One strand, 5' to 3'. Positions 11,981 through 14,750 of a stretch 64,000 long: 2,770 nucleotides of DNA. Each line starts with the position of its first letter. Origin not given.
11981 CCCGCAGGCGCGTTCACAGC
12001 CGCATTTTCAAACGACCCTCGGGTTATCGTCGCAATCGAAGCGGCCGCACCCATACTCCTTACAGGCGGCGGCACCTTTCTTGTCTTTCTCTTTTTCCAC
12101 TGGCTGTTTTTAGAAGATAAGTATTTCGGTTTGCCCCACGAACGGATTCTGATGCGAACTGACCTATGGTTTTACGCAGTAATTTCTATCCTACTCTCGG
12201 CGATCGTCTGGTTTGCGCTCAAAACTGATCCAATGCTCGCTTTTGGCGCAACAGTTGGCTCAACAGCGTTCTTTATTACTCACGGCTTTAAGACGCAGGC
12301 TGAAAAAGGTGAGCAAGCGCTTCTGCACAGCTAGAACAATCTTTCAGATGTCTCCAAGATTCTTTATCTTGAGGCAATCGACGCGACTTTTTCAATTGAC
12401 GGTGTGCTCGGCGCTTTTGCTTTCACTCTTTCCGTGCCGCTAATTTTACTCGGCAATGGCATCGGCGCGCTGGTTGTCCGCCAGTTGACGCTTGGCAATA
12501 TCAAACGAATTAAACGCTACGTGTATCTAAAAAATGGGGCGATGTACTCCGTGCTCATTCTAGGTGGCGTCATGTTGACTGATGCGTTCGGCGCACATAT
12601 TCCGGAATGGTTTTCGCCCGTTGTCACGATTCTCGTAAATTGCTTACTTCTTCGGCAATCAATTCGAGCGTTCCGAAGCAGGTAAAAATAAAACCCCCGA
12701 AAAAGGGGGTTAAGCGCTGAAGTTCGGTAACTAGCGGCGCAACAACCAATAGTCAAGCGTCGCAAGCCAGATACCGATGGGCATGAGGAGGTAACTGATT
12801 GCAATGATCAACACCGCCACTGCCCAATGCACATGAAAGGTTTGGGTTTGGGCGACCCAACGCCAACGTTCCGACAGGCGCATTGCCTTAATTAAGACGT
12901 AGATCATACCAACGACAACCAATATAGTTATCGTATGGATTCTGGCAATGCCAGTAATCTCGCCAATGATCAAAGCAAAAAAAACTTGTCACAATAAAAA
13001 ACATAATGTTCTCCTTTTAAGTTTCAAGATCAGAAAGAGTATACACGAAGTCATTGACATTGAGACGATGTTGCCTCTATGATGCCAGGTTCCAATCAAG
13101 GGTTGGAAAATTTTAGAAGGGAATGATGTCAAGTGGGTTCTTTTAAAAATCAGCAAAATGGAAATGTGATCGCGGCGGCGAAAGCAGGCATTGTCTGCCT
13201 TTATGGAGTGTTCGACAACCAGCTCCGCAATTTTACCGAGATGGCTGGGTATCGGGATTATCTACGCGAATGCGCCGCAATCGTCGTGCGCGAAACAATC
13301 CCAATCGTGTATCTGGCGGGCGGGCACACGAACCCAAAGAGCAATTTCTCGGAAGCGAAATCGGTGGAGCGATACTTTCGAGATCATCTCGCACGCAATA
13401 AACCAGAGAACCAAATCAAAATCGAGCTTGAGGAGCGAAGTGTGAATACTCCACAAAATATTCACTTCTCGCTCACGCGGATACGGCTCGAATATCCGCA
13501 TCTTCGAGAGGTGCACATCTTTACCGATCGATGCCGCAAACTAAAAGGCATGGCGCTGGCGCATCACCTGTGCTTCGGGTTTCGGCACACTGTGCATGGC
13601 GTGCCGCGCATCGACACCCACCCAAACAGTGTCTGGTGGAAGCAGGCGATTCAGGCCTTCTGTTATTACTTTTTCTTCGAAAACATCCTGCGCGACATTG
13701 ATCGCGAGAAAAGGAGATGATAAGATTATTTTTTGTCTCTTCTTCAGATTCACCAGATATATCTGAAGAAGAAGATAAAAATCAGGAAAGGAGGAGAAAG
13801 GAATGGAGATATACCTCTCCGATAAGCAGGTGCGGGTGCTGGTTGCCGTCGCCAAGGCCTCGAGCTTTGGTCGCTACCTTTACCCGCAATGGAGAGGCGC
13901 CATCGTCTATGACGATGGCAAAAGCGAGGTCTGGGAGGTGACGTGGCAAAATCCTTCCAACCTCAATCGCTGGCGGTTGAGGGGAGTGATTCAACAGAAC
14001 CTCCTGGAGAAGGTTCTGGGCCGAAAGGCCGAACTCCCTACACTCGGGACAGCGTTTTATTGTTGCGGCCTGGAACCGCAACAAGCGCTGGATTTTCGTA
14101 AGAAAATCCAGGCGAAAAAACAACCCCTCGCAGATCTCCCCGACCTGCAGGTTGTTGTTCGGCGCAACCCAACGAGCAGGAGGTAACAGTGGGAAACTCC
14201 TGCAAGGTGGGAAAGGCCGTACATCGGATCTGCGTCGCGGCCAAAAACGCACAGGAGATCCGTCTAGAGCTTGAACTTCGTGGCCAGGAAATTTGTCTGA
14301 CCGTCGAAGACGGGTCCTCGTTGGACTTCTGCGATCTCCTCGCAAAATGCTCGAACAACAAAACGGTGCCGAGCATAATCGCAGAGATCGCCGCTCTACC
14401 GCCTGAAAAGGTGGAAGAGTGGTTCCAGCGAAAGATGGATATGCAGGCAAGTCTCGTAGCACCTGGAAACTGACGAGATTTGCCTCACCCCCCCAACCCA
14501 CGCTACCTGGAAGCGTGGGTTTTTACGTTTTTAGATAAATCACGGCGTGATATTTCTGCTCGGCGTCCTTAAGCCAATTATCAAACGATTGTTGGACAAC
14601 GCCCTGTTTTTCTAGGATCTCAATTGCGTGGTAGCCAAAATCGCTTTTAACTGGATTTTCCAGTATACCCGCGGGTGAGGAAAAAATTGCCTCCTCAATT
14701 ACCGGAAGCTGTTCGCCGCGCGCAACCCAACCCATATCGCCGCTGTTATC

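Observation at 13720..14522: Self-contained GC-rich two-gene cassette inside the AT-richer core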

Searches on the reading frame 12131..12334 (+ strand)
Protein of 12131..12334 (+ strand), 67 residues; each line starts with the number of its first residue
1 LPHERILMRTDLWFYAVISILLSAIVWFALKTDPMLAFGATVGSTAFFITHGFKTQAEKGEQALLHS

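Call 83: search_protein_families(library=pfam, proteins=[window:12131-12334:+], max_evalue=0.01)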
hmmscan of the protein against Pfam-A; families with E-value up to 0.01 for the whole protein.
window:12131-12334:+ (67 aa): 1 family
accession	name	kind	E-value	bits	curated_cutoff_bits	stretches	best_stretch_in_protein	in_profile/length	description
PF07444.16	Ycf66_N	-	0.0083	16.7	22.3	1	9-49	26-69/76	Ycf66 protein N-terminus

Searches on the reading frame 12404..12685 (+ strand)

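Call 83: search_protein_families(library=pfam, proteins=[window:12404-12685:+], max_evalue=0.01)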
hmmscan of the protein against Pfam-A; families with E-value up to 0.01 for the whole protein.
window:12404-12685:+ (93 aa): 2 families
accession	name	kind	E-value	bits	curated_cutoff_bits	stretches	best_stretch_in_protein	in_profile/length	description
PF04332.21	DUF475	-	6.3e-12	46.4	27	1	2-91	201-291/293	Protein of unknown function (DUF475)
PF03741.22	TerC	-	0.0021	18.3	27.8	1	2-60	119-177/178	Integral membrane protein TerC family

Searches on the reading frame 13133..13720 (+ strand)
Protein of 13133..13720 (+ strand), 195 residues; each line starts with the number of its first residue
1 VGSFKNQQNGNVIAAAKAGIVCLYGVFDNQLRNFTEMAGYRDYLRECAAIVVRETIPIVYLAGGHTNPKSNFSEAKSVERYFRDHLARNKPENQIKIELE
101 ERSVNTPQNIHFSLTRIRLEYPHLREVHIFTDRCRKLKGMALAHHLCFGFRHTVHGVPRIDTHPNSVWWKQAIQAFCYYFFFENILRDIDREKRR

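Call 5: search_protein_families(library=pfam, proteins=[window:13133-13720:+], max_evalue=1)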
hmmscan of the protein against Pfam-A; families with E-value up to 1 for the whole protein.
window:13133-13720:+ (195 aa): 1 family
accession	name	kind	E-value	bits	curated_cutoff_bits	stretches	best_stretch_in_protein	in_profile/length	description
PF02698.23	DUF218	-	1.6e-05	25.2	27.6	1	47-161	19-110/133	DUF218 domain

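Call 75: find_encoding_contigs(protein=window:13133-13720:+, flank=4000, max_places=10)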
Protein window:13133-13720:+ (195 aa): 3 contigs read that carry it; 3 places shown.
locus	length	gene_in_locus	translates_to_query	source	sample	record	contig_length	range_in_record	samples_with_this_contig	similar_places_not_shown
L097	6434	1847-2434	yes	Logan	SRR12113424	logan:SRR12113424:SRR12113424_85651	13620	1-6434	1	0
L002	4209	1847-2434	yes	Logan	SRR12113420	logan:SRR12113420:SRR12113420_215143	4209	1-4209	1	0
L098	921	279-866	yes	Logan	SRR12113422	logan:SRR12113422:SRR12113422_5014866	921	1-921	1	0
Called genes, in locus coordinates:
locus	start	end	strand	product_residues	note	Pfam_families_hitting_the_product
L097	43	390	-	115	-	-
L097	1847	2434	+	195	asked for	-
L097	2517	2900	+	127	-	-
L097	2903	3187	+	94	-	-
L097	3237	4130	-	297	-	PF13624:SurA_N_3 (weak), PF13616:Rotamase_3, PF13145:Rotamase_2 (faint), PF00639:Rotamase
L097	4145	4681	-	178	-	-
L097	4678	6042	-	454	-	PF03816:LytR_cpsA_psr, PF13399:LytR_C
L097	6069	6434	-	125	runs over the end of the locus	-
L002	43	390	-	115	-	-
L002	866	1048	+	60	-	-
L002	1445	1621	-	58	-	-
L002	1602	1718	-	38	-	-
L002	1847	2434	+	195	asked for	-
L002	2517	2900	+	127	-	-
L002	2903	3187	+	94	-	-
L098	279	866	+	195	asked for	-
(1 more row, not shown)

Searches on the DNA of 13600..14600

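Call 56: search_rna_families(source=window, start=13600, end=14600, threshold=evalue, max_evalue=1)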
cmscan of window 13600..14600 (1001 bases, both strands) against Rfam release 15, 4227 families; matches with E-value up to 1: 7.
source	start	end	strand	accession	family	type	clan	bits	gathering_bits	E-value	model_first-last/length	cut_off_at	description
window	13733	13799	+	RF03794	MIR5298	Gene; miRNA;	-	25.4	70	0.18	1-80/80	no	MIR5298 microRNA precursor family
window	13724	13783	-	RF03933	MIR6445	Gene; miRNA;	-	21.4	100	0.19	1-117/117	no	MIR6445 microRNA precursor family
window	13726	13785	+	RF03872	MIR6426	Gene; miRNA;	-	20.5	96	0.37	1-84/84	no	MIR6426 microRNA precursor family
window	13728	13782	-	RF03719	mir-3914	Gene; miRNA;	-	19.3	97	0.51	1-95/95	no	mir-3914 microRNA precursor family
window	13728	13782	+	RF03719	mir-3914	Gene; miRNA;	-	18.7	97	0.77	1-95/95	no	mir-3914 microRNA precursor family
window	13866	13901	-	RF01370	CRISPR-DR57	Gene; CRISPR;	-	17.7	39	0.79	1-37/37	no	CRISPR RNA direct repeat element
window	13898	13920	-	RF00498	EAV_LTH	Cis-reg; leader;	-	17.5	70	0.43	1-45/45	no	Equine arteritis virus leader TRS hairpin (LTH)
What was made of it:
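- Tried and rejected: Rfam at a permissive threshold shows only sub-threshold miRNA-like matches to the hairpin (call 56).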

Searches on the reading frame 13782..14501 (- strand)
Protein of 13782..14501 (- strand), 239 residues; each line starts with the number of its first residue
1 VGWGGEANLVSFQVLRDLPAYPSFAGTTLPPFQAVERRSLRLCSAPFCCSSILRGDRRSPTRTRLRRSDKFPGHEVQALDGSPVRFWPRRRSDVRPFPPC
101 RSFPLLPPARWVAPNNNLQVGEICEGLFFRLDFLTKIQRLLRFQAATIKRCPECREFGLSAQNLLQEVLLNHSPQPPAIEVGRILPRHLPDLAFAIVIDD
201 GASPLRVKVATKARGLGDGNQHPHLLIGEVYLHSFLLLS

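Call 5: search_protein_families(library=pfam, proteins=[window:13782-14501:-], max_evalue=1)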
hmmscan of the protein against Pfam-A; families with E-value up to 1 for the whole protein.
window:13782-14501:- (239 aa): 1 family
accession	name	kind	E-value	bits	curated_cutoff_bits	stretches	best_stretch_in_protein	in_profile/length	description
PF01783.29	Ribosomal_L32p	-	0.12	13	21.3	0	143-159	21-37/56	Ribosomal L32p protein family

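Call 8: search_protein_families(library=phrogs, proteins=[window:13782-14501:-], max_evalue=1)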
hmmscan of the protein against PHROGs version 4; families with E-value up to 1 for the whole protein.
window:13782-14501:- (239 aa): 0 families

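Call 9: search_protein_families(library=ncbifam, proteins=[window:13782-14501:-], max_evalue=1)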
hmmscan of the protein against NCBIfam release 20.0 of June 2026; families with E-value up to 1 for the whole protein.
window:13782-14501:- (239 aa): 1 family
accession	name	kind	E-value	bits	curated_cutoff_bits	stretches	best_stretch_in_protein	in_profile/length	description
TIGR01031.1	rpmF_bact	equivalog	0.21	11.9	22.6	0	57-69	6-18/56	50S ribosomal protein L32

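Call 10: search_protein_families(library=padloc, proteins=[window:13782-14501:-], max_evalue=1)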
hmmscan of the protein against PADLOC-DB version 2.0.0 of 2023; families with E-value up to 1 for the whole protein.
window:13782-14501:- (239 aa): 0 families
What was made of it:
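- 13782..14501 (-): 239-aa antisense shadow ORF, not a gene. No family hit (calls 5, 8, 9, 10).
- Closest known: Type II toxin-antitoxin operons with the toxin gene first. Different: No sequence match to any toxin, antitoxin or defence model (Pfam, NCBIfam, PADLOC; calls 5, 9, 10).
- No toxin, antitoxin or defence model matches (calls 5, 9, 10) and no DNA-binding domain is detectable in either protein.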

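Call 18: find_homologous_proteins(query=window:13785-14501:-, max_evalue=0.01)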
Query window:13785-14501:-: 392 candidates shared short words with the query, none scored E <= 0.01.
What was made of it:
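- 13782..14501 (-): No homologue (call 18).
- No homologue or family hit (calls 18, 5, 8, 9, 10).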
